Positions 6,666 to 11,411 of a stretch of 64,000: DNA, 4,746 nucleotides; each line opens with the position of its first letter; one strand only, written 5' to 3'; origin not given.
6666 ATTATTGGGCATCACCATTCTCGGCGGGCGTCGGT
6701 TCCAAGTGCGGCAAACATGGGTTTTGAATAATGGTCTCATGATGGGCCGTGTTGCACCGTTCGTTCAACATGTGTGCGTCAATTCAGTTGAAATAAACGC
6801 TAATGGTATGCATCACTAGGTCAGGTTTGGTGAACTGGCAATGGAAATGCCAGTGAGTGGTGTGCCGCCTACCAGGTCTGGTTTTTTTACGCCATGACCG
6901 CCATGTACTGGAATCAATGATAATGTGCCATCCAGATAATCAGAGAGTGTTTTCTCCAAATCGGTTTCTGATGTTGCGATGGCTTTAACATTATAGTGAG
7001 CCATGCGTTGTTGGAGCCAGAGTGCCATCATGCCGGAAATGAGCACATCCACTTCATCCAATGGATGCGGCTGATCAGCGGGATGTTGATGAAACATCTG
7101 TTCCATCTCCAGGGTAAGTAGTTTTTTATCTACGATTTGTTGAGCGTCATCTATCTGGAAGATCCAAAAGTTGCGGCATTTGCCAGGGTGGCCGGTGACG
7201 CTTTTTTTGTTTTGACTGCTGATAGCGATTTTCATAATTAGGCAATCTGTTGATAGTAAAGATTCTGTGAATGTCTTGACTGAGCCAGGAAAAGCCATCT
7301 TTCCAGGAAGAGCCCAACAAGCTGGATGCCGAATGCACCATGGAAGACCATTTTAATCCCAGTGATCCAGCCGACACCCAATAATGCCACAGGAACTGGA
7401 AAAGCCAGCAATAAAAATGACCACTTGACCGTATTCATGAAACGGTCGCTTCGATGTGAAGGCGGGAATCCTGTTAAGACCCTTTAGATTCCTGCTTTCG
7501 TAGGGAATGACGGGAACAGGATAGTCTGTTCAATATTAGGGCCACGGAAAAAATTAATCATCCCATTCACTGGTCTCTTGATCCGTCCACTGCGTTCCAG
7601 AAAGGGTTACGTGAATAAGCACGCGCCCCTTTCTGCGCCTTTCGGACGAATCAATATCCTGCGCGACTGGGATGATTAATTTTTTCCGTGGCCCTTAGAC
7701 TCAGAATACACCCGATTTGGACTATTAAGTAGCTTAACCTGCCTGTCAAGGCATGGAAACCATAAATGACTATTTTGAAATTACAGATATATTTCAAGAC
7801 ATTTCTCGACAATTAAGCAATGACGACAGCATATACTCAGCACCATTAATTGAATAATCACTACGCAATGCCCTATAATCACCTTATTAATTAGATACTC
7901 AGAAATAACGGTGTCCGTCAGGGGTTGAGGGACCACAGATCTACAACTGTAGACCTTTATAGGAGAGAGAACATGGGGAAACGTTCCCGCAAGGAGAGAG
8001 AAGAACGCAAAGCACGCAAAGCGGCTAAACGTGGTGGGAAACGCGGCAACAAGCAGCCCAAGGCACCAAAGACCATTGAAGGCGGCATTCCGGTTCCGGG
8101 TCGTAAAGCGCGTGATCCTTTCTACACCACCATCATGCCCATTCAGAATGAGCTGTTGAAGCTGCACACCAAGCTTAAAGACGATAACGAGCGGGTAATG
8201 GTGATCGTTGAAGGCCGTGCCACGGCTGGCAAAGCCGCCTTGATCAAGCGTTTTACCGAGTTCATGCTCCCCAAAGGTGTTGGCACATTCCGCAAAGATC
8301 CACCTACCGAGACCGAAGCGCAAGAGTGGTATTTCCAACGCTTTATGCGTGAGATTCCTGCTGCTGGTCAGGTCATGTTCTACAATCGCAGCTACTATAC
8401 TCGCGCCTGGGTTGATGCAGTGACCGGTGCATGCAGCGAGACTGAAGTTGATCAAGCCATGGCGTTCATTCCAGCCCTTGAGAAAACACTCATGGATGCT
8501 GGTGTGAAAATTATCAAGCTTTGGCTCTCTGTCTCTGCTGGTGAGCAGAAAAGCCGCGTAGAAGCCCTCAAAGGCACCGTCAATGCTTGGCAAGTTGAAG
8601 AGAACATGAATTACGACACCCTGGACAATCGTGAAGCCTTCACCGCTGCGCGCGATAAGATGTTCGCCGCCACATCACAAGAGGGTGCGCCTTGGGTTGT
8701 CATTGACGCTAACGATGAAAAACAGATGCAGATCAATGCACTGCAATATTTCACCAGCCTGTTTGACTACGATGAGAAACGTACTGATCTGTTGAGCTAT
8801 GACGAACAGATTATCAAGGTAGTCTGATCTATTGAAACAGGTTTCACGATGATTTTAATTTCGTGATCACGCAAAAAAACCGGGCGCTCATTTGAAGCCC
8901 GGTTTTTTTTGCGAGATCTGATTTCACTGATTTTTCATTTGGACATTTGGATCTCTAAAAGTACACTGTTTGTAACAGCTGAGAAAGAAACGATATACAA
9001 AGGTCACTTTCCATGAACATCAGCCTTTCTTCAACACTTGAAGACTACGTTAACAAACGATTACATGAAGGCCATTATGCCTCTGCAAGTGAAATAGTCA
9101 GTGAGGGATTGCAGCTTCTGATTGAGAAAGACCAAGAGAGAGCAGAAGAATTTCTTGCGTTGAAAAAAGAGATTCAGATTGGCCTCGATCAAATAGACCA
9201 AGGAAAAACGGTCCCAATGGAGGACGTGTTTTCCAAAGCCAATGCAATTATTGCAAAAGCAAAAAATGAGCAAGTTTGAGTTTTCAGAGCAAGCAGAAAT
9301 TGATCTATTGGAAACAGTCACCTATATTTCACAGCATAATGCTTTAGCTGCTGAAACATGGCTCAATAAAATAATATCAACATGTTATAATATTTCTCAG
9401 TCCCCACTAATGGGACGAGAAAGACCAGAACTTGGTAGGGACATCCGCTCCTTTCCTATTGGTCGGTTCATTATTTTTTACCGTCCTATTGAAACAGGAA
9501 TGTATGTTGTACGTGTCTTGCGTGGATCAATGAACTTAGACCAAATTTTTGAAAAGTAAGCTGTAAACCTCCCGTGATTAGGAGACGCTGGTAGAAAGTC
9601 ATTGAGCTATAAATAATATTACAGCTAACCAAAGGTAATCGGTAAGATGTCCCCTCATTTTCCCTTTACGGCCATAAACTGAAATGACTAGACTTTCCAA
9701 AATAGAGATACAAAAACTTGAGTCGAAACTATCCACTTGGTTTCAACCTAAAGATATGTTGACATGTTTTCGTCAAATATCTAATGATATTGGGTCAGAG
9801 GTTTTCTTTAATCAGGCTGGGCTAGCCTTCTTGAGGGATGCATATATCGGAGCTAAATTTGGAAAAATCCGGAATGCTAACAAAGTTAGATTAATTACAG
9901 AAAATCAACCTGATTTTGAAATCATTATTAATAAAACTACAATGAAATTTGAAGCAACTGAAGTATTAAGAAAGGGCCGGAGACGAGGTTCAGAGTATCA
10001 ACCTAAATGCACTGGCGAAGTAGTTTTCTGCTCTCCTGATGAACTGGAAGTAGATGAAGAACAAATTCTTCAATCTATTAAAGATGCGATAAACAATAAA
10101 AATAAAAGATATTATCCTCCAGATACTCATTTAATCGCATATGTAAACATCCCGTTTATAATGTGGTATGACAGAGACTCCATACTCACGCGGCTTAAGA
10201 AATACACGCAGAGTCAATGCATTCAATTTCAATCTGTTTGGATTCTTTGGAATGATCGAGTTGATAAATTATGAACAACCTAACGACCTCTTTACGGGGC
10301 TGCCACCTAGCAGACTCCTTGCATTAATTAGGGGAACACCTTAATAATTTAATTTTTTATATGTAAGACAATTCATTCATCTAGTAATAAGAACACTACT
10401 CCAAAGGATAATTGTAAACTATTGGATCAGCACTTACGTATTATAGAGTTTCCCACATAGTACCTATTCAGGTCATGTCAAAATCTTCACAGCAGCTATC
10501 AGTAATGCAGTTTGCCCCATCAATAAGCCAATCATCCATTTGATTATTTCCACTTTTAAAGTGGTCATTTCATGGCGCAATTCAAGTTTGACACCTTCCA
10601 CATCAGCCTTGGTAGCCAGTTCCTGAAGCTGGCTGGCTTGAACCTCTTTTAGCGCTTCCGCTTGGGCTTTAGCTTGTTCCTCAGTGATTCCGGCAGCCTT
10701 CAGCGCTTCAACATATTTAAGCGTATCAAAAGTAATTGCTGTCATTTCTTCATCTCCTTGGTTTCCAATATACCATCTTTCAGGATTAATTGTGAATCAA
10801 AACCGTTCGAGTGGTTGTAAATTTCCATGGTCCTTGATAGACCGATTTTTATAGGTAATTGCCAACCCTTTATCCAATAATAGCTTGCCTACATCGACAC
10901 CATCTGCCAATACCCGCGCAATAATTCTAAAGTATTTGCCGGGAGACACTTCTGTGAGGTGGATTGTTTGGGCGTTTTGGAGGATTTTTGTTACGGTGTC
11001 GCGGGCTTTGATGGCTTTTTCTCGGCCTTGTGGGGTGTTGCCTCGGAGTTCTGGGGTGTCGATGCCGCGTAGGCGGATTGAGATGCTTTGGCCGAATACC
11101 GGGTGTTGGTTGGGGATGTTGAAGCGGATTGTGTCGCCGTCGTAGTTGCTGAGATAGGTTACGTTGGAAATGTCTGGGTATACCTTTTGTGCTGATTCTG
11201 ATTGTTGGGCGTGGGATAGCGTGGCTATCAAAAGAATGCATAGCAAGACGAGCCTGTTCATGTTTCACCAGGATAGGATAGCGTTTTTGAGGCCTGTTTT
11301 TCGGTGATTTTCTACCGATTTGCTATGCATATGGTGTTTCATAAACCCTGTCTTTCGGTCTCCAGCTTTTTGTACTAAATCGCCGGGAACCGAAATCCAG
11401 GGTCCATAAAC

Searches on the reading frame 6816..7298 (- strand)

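Call 59: search_protein_families(library=pfam, proteins=[window:6816-7298:-], max_evalue=0.0001)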
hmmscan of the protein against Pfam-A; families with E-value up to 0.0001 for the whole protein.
window:6816-7298:- (160 aa): 1 family
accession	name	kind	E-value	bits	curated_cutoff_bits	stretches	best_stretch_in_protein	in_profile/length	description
PF02579.22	Nitro_FeMo-Co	-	3.2e-06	27.8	26.3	1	32-122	3-93/94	Dinitrogenase iron-molybdenum cofactor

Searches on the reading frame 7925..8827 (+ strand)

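Call 59: search_protein_families(library=pfam, proteins=[window:7925-8827:+], max_evalue=0.0001)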
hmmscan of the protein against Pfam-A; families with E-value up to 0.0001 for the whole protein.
window:7925-8827:+ (300 aa): 1 family
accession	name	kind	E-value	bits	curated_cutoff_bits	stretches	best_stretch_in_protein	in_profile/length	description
PF03976.20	PPK2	-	5.7e-53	180.3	22.3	1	71-286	12-227/229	Polyphosphate kinase 2 (PPK2)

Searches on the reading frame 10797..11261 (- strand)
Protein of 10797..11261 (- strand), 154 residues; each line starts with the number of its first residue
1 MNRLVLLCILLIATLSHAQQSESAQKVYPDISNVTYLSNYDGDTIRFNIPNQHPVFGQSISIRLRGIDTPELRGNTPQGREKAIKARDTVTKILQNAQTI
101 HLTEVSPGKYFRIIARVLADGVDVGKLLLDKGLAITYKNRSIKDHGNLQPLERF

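Call 59: search_protein_families(library=pfam, proteins=[window:10797-11261:-], max_evalue=0.0001)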
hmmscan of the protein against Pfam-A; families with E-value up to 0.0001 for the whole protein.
window:10797-11261:- (154 aa): 1 family
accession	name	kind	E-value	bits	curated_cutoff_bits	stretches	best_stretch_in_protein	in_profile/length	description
PF00565.23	SNase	-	5.1e-09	37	21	1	62-141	2-81/107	Staphylococcal nuclease homologue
